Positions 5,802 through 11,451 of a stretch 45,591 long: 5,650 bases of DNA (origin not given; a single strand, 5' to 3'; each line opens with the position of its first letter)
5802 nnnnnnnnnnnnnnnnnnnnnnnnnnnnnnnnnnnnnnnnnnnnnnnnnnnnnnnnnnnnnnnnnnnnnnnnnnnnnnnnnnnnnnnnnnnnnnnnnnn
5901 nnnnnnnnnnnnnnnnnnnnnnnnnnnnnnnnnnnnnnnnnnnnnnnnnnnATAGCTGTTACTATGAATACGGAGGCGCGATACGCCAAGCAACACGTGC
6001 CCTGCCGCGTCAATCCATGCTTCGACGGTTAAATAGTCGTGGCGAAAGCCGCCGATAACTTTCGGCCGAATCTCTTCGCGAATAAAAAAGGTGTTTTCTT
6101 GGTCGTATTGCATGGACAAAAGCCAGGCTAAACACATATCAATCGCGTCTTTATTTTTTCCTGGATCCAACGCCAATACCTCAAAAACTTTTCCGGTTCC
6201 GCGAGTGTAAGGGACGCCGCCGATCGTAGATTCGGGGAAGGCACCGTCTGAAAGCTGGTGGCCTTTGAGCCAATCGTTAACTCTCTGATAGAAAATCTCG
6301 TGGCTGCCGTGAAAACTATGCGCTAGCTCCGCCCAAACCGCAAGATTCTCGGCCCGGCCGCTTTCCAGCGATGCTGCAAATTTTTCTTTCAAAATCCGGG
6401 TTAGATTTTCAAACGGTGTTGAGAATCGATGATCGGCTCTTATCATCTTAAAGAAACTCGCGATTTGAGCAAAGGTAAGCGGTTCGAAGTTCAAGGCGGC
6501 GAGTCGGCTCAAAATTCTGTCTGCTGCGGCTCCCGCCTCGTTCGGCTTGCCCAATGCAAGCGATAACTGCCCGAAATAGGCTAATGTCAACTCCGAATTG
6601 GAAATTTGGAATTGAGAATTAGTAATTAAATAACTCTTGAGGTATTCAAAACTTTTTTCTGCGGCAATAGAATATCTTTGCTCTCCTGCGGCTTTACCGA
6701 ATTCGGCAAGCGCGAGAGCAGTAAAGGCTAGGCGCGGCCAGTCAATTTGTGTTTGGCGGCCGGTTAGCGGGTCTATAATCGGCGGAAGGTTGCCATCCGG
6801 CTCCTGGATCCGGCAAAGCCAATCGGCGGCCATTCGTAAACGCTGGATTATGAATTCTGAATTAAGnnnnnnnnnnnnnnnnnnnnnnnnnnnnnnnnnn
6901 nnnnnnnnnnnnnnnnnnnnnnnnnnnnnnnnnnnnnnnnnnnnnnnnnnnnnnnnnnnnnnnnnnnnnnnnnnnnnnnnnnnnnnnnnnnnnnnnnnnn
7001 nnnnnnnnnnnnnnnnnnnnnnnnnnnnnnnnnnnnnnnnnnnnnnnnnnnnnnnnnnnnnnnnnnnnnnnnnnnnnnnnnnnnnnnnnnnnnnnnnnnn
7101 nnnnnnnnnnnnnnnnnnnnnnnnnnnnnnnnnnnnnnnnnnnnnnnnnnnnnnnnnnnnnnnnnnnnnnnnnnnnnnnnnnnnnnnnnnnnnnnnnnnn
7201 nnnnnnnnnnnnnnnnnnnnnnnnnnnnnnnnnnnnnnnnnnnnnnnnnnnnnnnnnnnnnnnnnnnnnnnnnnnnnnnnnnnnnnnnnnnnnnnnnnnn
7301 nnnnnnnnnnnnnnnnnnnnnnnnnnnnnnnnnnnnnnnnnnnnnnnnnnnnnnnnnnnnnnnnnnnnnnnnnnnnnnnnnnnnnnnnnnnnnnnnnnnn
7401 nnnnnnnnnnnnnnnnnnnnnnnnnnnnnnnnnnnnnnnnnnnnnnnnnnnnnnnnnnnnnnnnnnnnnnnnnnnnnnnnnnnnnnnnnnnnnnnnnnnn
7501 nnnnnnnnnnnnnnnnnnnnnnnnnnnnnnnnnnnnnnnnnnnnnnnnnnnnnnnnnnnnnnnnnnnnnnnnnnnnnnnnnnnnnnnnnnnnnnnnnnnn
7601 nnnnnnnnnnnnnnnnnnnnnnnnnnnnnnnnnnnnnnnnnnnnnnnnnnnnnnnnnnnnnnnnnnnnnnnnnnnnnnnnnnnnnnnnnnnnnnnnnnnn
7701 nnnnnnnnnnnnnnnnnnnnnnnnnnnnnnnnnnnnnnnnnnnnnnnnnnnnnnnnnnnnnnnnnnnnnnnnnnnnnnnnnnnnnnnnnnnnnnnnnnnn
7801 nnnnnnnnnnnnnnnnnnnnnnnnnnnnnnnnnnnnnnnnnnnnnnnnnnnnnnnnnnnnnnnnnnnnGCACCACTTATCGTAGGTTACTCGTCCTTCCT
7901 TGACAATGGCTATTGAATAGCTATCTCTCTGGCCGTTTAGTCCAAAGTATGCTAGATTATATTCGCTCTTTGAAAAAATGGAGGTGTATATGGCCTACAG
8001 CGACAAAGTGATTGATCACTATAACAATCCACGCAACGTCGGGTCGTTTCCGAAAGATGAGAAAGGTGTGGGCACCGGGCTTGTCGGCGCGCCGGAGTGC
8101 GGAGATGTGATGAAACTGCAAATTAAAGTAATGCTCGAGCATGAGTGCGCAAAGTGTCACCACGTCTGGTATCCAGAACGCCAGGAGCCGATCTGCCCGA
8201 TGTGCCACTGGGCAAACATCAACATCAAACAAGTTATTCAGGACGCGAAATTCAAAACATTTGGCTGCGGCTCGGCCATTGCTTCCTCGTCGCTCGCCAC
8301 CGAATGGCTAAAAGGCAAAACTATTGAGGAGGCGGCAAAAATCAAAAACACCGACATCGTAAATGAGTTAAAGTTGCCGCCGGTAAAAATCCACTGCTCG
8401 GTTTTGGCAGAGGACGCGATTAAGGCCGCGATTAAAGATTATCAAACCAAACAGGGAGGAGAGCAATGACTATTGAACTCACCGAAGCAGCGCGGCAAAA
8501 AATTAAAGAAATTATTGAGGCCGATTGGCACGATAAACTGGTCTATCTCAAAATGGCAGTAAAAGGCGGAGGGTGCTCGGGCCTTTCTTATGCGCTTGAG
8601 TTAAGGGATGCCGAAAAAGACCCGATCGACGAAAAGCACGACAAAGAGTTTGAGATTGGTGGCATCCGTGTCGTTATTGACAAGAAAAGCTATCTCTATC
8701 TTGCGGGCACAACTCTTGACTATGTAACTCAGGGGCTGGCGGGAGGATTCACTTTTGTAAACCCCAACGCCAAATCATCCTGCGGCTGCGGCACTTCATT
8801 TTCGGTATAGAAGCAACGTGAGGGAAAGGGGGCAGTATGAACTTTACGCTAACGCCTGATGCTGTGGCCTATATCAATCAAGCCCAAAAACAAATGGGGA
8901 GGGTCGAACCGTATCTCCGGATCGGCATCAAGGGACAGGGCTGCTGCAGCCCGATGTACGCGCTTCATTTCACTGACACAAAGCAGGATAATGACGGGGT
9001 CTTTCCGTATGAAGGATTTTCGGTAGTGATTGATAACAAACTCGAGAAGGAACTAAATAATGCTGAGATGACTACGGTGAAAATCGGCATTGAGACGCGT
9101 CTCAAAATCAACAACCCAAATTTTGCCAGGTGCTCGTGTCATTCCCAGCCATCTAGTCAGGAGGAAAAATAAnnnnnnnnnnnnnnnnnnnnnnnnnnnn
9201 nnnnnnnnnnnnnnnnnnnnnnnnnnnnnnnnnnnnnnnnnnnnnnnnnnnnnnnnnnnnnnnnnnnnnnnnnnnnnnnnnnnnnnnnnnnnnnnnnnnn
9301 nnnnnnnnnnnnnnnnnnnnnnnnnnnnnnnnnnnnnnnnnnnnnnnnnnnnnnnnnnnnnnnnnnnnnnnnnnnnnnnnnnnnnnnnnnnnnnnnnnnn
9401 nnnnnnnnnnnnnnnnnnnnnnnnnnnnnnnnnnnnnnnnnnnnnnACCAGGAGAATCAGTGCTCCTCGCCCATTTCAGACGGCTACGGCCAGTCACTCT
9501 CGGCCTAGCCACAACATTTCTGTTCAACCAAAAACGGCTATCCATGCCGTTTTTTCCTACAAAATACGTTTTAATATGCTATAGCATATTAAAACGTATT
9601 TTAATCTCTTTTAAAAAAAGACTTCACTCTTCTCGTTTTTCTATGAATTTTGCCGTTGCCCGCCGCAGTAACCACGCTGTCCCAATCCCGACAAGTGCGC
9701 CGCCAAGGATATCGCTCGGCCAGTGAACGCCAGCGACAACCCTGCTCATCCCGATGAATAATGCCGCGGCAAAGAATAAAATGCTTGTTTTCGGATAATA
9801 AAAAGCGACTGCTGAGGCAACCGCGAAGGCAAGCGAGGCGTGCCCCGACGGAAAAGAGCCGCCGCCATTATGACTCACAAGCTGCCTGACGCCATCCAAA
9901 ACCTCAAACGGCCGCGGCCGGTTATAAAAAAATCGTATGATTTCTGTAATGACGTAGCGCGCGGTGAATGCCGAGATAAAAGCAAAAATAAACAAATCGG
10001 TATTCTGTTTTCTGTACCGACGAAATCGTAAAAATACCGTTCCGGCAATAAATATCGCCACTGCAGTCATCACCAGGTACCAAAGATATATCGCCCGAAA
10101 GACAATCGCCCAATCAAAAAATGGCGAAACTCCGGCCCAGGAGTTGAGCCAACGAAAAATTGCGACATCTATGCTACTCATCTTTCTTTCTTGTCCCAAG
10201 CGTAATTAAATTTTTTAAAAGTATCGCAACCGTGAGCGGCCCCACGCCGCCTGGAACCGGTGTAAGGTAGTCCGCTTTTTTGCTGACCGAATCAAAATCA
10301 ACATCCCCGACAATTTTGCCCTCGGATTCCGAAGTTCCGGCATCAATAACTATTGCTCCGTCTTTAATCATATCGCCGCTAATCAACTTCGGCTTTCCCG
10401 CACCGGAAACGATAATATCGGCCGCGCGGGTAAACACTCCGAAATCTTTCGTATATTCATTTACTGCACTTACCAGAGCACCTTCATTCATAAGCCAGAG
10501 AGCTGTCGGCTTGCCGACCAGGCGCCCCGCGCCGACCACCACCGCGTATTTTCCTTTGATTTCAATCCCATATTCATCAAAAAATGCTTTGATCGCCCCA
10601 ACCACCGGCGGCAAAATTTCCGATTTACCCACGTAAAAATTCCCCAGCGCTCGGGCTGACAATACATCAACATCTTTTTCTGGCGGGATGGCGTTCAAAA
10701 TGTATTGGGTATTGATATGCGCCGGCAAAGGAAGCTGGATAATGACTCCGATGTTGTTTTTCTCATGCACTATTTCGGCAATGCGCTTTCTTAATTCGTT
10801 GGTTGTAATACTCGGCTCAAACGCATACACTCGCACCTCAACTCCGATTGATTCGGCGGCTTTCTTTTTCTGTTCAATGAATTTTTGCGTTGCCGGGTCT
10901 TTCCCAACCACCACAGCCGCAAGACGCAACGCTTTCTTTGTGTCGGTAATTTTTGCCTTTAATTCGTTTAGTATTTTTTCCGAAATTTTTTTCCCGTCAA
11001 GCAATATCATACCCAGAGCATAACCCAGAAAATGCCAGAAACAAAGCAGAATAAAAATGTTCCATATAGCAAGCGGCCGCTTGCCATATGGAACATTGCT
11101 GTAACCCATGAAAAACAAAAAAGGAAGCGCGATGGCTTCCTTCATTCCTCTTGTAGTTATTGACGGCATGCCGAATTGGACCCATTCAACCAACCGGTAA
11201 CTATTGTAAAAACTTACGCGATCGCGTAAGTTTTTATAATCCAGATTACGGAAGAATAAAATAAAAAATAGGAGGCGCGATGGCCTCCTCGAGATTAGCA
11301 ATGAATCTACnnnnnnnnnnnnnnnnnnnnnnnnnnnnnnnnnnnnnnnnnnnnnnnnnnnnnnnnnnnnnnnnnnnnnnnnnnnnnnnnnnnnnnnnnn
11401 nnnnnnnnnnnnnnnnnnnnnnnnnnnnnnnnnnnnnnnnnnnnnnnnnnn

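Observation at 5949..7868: AMMECR1-like domain (catalytic-region Cys replaced by Ser) fused to a terpene-cyclase/prenyltransferase-like toroid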

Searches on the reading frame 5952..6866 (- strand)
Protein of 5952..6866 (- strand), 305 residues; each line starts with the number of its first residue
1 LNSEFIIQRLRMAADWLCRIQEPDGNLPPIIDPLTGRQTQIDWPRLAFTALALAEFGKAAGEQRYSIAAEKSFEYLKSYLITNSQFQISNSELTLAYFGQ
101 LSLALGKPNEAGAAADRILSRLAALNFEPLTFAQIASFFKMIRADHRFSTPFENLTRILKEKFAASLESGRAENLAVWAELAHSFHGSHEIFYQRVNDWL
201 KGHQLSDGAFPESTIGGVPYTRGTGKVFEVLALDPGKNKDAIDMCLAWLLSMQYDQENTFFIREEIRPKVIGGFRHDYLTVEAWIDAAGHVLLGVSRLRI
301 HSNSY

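Call 10: search_protein_families(library=pfam, proteins=[window:5952-6866:-], max_evalue=10)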
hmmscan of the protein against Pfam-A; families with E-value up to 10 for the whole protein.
seq(305 aa): 1 family
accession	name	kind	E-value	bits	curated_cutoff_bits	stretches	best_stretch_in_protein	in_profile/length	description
PF13243.12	SQHop_cyclase_C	-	0.034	13.6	26.1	1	190-254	158-221/319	Squalene-hopene cyclase C-terminal domain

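Call 59: search_protein_representatives(protein=window:5952-6866:-)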
Query: 305 residues. Proteins with E-value up to 0.001 (for the whole library): 271; up to 1e-10: 239; up to 1e-30: 140. The best 150 are listed.
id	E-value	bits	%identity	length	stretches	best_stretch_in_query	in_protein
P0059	5.2e-107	373.9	60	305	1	12-298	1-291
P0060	1.6e-93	329.6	54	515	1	2-298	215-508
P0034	3.3e-85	302.3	53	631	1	3-298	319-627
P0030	1.3e-84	300.3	54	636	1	8-298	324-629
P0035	2.3e-81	289.7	49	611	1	9-295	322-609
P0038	9.8e-81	287.6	52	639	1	9-298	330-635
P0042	2.4e-80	286.4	48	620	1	8-299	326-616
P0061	7.2e-78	278.2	48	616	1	8-298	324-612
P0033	7.4e-77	274.9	50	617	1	5-298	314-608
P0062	9.3e-76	271.3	46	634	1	8-299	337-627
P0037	2.6e-73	263.3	49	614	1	12-302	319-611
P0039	7.1e-70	252.0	49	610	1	12-298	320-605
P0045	5.3e-68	245.8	47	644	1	4-299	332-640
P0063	7.0e-65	235.6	45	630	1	8-302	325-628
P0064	4.9e-64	232.8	43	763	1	8-301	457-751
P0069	1.4e-58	214.9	39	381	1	12-299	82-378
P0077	5.3e-55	203.1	46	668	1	7-303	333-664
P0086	4.9e-53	196.7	43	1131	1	2-298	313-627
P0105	2.3e-47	178.1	38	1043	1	1-301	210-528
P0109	1.1e-46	175.9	41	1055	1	9-300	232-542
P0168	1.8e-33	132.5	32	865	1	2-298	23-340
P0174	9.7e-33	130.1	32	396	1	12-297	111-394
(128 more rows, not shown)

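Call 60: search_protein_families(library=pfam, proteins=[P0086, P0105, P0109, P0168, P0064, P0077, P0060, P0059, P0069, P0174], max_evalue=0.001)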
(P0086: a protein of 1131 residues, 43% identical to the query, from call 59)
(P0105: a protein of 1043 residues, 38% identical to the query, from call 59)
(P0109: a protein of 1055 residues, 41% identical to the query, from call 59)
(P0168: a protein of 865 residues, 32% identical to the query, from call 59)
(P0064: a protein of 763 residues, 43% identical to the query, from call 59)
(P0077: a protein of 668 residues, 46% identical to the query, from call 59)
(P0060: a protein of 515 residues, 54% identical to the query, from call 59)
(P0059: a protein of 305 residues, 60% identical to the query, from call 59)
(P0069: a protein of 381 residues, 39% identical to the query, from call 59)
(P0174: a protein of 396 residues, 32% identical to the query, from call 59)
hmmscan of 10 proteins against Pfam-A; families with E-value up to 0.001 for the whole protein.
P0086 (1131 aa): 2 families
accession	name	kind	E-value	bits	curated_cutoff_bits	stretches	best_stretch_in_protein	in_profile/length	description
PF02624.21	YcaO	-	7e-44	150.9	25.7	1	763-1100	5-324/325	YcaO cyclodehydratase, ATP-ad Mg2+-binding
PF01871.22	AMMECR1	-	1.2e-10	41.5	25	1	118-287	2-165/168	AMMECR1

P0105 (1043 aa): 2 families
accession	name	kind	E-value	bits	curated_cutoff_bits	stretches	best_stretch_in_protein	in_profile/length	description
PF02624.21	YcaO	-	4.2e-40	138.5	25.7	1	683-1011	15-323/325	YcaO cyclodehydratase, ATP-ad Mg2+-binding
PF01871.22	AMMECR1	-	6.1e-13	49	25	1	14-180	1-165/168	AMMECR1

P0109 (1055 aa): 2 families
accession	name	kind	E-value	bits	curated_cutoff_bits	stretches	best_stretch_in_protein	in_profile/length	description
PF02624.21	YcaO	-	2.1e-44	152.6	25.7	1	689-1016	14-325/325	YcaO cyclodehydratase, ATP-ad Mg2+-binding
PF01871.22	AMMECR1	-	1.4e-10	41.4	25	1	36-205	2-168/168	AMMECR1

P0168 (865 aa): 1 family
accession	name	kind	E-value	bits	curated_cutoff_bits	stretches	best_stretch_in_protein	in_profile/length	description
PF02624.21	YcaO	-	3.8e-52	178.1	25.7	1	489-822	10-323/325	YcaO cyclodehydratase, ATP-ad Mg2+-binding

P0064 (763 aa): 1 family
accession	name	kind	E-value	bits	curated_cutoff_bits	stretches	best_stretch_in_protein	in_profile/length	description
PF01871.22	AMMECR1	-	7.7e-08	32.4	25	1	257-427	1-164/168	AMMECR1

P0077 (668 aa): 1 family
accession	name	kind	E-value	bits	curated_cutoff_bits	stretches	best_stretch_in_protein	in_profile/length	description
PF01871.22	AMMECR1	-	4.4e-14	52.7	25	1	128-294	3-165/168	AMMECR1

P0060 (515 aa): 1 family
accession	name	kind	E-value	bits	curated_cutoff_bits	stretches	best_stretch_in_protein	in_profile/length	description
PF01871.22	AMMECR1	-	9.8e-15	54.9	25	1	20-188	2-166/168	AMMECR1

P0059 (305 aa): 0 families

P0069 (381 aa): 0 families

P0174 (396 aa): 0 families

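Call 65: find_homologous_proteins(query=P0109, max_evalue=1e-10)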
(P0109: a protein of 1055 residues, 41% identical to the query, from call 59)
Query P0109 (1055 aa): 4 proteins with E <= 1e-10 among 8000 candidates.
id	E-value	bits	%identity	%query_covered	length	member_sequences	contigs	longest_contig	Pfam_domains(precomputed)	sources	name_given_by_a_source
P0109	0.0e+0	2433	100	100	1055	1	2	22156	PF02624.22,PF01871.23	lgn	-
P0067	2.8e-76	276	35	49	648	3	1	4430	PF01871.23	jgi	-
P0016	2.9e-76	275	34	49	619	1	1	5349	PF01871.23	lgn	-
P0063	2.3e-69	253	35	49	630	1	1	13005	PF01871.23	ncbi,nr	ncbi:AMMECR1 domain-containing protein [Candidatus Kaiserbacteria bacterium]|nr:AMMECR1 domain-conta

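Call 66: find_encoding_contigs(protein=P0109, flank=8000, max_places=2)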
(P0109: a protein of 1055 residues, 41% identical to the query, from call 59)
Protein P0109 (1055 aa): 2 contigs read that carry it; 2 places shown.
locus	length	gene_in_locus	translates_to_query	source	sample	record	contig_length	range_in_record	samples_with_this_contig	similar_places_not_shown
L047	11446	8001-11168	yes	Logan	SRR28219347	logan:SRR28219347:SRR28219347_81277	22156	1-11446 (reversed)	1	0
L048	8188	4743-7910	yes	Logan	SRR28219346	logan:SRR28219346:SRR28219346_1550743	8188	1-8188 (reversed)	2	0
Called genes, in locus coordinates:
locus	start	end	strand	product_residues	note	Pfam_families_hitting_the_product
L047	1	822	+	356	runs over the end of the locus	PF03073:TspO_MBR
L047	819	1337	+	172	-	-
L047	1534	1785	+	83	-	PF04221:RelB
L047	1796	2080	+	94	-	PF15738:YafQ_toxin, PF05016:ParE_toxin (weak)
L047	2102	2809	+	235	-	PF00929:RNase_T, PF20600:ExoX-like_C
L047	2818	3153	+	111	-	-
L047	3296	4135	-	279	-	PF12740:PETase (weak), PF01738:DLH, PF00561:Abhydrolase_1 (faint)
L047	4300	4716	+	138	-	-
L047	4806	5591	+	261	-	PF00528:BPD_transp_1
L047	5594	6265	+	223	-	PF02463:SMC_N (faint), PF00005:ABC_tran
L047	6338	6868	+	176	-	-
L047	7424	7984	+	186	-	PF01863:YgjP-like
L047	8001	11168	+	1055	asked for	PF01871:AMMECR1, PF02624:YcaO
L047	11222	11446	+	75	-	?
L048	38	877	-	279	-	PF12740:PETase (weak), PF01738:DLH, PF00561:Abhydrolase_1 (faint)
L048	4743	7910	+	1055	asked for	PF01871:AMMECR1, PF02624:YcaO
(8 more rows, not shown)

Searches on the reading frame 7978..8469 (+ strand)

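Call 7: search_protein_families(library=pfam, proteins=[window:7978-8469:+], max_evalue=0.01)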
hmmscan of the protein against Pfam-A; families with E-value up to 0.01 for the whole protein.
window:7978-8469:+ (163 aa): 1 family
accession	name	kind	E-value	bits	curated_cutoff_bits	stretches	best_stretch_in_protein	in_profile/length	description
PF01592.21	NifU_N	-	7.2e-49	165.6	22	2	84-159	48-124/127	NifU-like N terminal domain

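Call 8: search_protein_families(library=ncbifam, proteins=[window:7978-8469:+], max_evalue=0.01)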
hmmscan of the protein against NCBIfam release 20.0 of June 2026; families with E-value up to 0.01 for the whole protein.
window:7978-8469:+ (163 aa): 5 families
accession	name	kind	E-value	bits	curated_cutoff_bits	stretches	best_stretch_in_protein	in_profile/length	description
TIGR01999.1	iscU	equivalog_domain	3.2e-62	208.2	192.4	2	80-159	44-123/124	Fe-S cluster assembly scaffold IscU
TIGR03419.1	NifU_clost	equivalog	1.6e-43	148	187.9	2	84-159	44-120/121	Fe-S cluster assembly scaffold protein NifU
TIGR02000.1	NifU_proper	equivalog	2.6e-34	119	273.3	2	85-157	50-123/290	Fe-S cluster assembly protein NifU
TIGR01994.1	SUF_scaf_2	equivalog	5.5e-14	52.3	92.5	2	84-124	48-88/137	Fe-S cluster assembly sulfur transfer protein SufU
NF045784.1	9HemeCytC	equivalog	0.0023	17.3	640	1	54-83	139-168/328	nine-heme cytochrome c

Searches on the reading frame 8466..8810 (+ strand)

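Call 7: search_protein_families(library=pfam, proteins=[window:8466-8810:+], max_evalue=0.01)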
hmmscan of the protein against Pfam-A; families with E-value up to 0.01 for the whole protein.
window:8466-8810:+ (114 aa): 1 family
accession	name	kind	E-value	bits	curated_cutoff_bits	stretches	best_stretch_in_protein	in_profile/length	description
PF01521.26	Fe-S_biosyn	-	8.7e-20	71.4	26.3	1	1-109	1-109/110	Iron-sulphur cluster biosynthesis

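Call 8: search_protein_families(library=ncbifam, proteins=[window:8466-8810:+], max_evalue=0.01)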
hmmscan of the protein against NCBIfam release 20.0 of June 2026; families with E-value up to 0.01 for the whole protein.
window:8466-8810:+ (114 aa): 10 families
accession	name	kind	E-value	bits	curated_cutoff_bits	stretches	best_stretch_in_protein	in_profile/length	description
TIGR00049.1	TIGR00049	subfamily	1.9e-32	111.6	58.8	1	3-114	1-106/106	iron-sulfur cluster assembly accessory protein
TIGR02011.1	IscA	equivalog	2.1e-28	98.7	150.6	1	3-114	1-105/105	iron-sulfur cluster assembly protein IscA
TIGR01997.1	sufA_proteo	equivalog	2.4e-27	95.2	136.2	1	2-114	2-107/107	Fe-S cluster assembly scaffold SufA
NF007049.0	PRK09502.1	equivalog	7.3e-26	90.4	181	1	1-114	1-107/107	iron-sulfur cluster assembly protein IscA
NF010147.0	PRK13623.1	equivalog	9.9e-26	90.2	117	1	2-114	9-115/115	iron-sulfur cluster insertion protein ErpA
NF007050.0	PRK09504.1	equivalog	1.6e-20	73.4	161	1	3-114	18-122/122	Fe-S cluster assembly scaffold SufA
NF038090.1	IscA_HesB_Se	subfamily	1.4e-11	44.5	85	1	3-109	2-100/101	IscA/HesB family protein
TIGR03341.1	YhgI_GntY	equivalog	3.3e-07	30.3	269.35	1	3-103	1-96/190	Fe-S biogenesis protein NfuA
NF008392.0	PRK11190.1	equivalog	1.4e-05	25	268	1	50-104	45-98/192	Fe-S biogenesis protein NfuA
NF033940.1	ErpA_rel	equivalog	0.0001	22.4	65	1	2-74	3-71/95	ErpA-related iron-sulfur cluster insertion protein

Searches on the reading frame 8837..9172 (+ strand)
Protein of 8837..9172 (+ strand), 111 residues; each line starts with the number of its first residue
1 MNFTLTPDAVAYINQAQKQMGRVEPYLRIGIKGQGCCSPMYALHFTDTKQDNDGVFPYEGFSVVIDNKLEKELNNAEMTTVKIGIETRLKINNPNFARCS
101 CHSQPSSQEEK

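Call 7: search_protein_families(library=pfam, proteins=[window:8837-9172:+], max_evalue=0.01)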
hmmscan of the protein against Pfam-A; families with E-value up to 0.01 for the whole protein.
window:8837-9172:+ (111 aa): 1 family
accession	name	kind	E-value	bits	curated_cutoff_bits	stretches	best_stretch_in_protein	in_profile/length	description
PF01521.26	Fe-S_biosyn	-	3.5e-10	40.5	26.3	1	1-101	1-108/110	Iron-sulphur cluster biosynthesis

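Call 8: search_protein_families(library=ncbifam, proteins=[window:8837-9172:+], max_evalue=0.01)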
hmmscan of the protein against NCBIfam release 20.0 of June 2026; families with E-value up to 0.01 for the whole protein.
window:8837-9172:+ (111 aa): 9 families
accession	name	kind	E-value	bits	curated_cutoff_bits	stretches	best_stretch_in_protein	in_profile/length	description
TIGR00049.1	TIGR00049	subfamily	1.3e-16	60.6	58.8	1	4-103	2-102/106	iron-sulfur cluster assembly accessory protein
TIGR02011.1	IscA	equivalog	4.5e-14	52.6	150.6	1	4-101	2-99/105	iron-sulfur cluster assembly protein IscA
NF007049.0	PRK09502.1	equivalog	1.5e-13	50.9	181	1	1-101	1-101/107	iron-sulfur cluster assembly protein IscA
TIGR01997.1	sufA_proteo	equivalog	8.3e-11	42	136.2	1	3-101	3-101/107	Fe-S cluster assembly scaffold SufA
NF010147.0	PRK13623.1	equivalog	3.5e-08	33.6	117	1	3-103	10-111/115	iron-sulfur cluster insertion protein ErpA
NF007050.0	PRK09504.1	equivalog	1.5e-07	31.5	161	1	3-101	18-116/122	Fe-S cluster assembly scaffold SufA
NF038090.1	IscA_HesB_Se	subfamily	2.1e-06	27.9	85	1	9-93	8-90/101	IscA/HesB family protein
TIGR01911.1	HesB_rel_seleno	subfamily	0.00015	22.3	66.35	1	5-71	6-71/92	HesB-like protein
TIGR03341.1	YhgI_GntY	equivalog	0.0091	15.8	269.35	1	42-96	41-95/190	Fe-S biogenesis protein NfuA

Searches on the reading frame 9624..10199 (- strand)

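Call 7: search_protein_families(library=pfam, proteins=[window:9624-10199:-], max_evalue=0.01)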
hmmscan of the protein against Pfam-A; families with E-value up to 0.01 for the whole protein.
window:9624-10199:- (191 aa): 3 families
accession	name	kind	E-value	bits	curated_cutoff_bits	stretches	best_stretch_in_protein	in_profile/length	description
PF01569.27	PAP2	-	2.3e-24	86.1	27.2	1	72-184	3-127/130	PAP2 superfamily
PF14378.12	PAP2_3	-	8.5e-07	29.4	27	1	16-177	16-190/190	PAP2 superfamily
PF02681.20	DUF212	-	0.0036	17.9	26.5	0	69-148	5-74/126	Divergent PAP2 family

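Call 8: search_protein_families(library=ncbifam, proteins=[window:9624-10199:-], max_evalue=0.01)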
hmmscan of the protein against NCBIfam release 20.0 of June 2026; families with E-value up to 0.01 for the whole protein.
window:9624-10199:- (191 aa): 4 families
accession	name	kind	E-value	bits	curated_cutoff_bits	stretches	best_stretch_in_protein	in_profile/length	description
NF047884.1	UdeprDiPSep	equivalog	3.6e-19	69.4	250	1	48-177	57-182/188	undecaprenyl-diphosphatase SepP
NF008813.0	PRK11837.1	equivalog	2.2e-15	57.1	229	1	8-172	3-162/202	undecaprenyl-diphosphate phosphatase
NF045654.1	APhasePhoC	equivalog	1.8e-07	31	430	1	109-172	159-220/248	acid phosphatase PhoC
NF007975.0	PRK10699.1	equivalog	3.1e-06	26.8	261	1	110-180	153-232/254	phosphatidylglycerophosphatase B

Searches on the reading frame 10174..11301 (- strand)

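Call 7: search_protein_families(library=pfam, proteins=[window:10174-11301:-], max_evalue=0.01)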
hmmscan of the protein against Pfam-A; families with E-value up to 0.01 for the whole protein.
window:10174-11301:- (375 aa): 2 families
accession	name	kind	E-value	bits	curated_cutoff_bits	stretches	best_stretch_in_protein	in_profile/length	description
PF02882.25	THF_DHG_CYH_C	-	1.3e-49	168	27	1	218-371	4-158/160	Tetrahydrofolate dehydrogenase/cyclohydrolase, NAD(P)-binding domain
PF00763.28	THF_DHG_CYH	-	2.2e-29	102.5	32.8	1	101-212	1-115/115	Tetrahydrofolate dehydrogenase/cyclohydrolase, catalytic domain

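Call 8: search_protein_families(library=ncbifam, proteins=[window:10174-11301:-], max_evalue=0.01)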
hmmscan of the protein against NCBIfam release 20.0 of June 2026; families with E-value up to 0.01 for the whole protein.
window:10174-11301:- (375 aa): 37 families (the best 25 are shown)
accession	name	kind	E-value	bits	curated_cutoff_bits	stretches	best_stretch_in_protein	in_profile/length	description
NF010787.0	PRK14191.1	equivalog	1.9e-77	260.2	423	1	98-368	1-276/285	bifunctional methylenetetrahydrofolate dehydrogenase/methenyltetrahydrofolate cyclohydrolase FolD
NF010780.0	PRK14183.1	equivalog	6.6e-74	248.7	480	1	98-368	1-276/283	bifunctional 5,10-methylene-tetrahydrofolate dehydrogenase/ 5,10-methylene-tetrahydrofolate cyclohydrolase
NF010763.0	PRK14166.1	equivalog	1.3e-73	247.5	501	1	98-367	1-275/282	bifunctional 5,10-methylene-tetrahydrofolate dehydrogenase/ 5,10-methylene-tetrahydrofolate cyclohydrolase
NF010773.0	PRK14176.1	equivalog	1e-72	245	437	1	100-367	10-281/287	bifunctional 5,10-methylene-tetrahydrofolate dehydrogenase/ 5,10-methylene-tetrahydrofolate cyclohydrolase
NF010786.0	PRK14189.1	subfamily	2e-71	240.4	421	1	100-372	5-281/285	bifunctional methylenetetrahydrofolate dehydrogenase/methenyltetrahydrofolate cyclohydrolase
NF008058.0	PRK10792.1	equivalog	8.2e-71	238.3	355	1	100-367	5-277/285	bifunctional methylenetetrahydrofolate dehydrogenase/methenyltetrahydrofolate cyclohydrolase FolD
NF010769.0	PRK14172.1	equivalog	6.4e-70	235.6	392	1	100-365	4-273/278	bifunctional 5,10-methylene-tetrahydrofolate dehydrogenase/ 5,10-methylene-tetrahydrofolate cyclohydrolase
NF010775.0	PRK14178.1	equivalog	3.7e-69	233.1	465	1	100-368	2-270/279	bifunctional methylenetetrahydrofolate dehydrogenase/methenyltetrahydrofolate cyclohydrolase FolD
NF010776.0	PRK14179.1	equivalog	5.6e-67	225.8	445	1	99-372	3-281/284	bifunctional methylenetetrahydrofolate dehydrogenase/methenyltetrahydrofolate cyclohydrolase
NF010783.0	PRK14186.1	equivalog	8e-66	222.1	333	1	100-368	4-281/297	bifunctional methylenetetrahydrofolate dehydrogenase/methenyltetrahydrofolate cyclohydrolase FolD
NF010770.0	PRK14173.1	equivalog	4.3e-65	219.8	411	1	97-374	2-283/287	bifunctional 5,10-methylene-tetrahydrofolate dehydrogenase/ 5,10-methylene-tetrahydrofolate cyclohydrolase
NF010781.0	PRK14184.1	equivalog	8.6e-65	218.7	438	1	98-366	1-277/286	bifunctional 5,10-methylene-tetrahydrofolate dehydrogenase/ 5,10-methylene-tetrahydrofolate cyclohydrolase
NF010777.0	PRK14180.1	equivalog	5.7e-64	216.3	544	1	98-365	1-273/282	bifunctional 5,10-methylene-tetrahydrofolate dehydrogenase/ 5,10-methylene-tetrahydrofolate cyclohydrolase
NF010785.0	PRK14188.1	subfamily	2.5e-63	213.8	396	1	100-373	5-290/297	bifunctional methylenetetrahydrofolate dehydrogenase/methenyltetrahydrofolate cyclohydrolase FolD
NF010766.0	PRK14169.1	equivalog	1e-61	208.9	450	1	99-372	3-280/283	bifunctional methylenetetrahydrofolate dehydrogenase/methenyltetrahydrofolate cyclohydrolase FolD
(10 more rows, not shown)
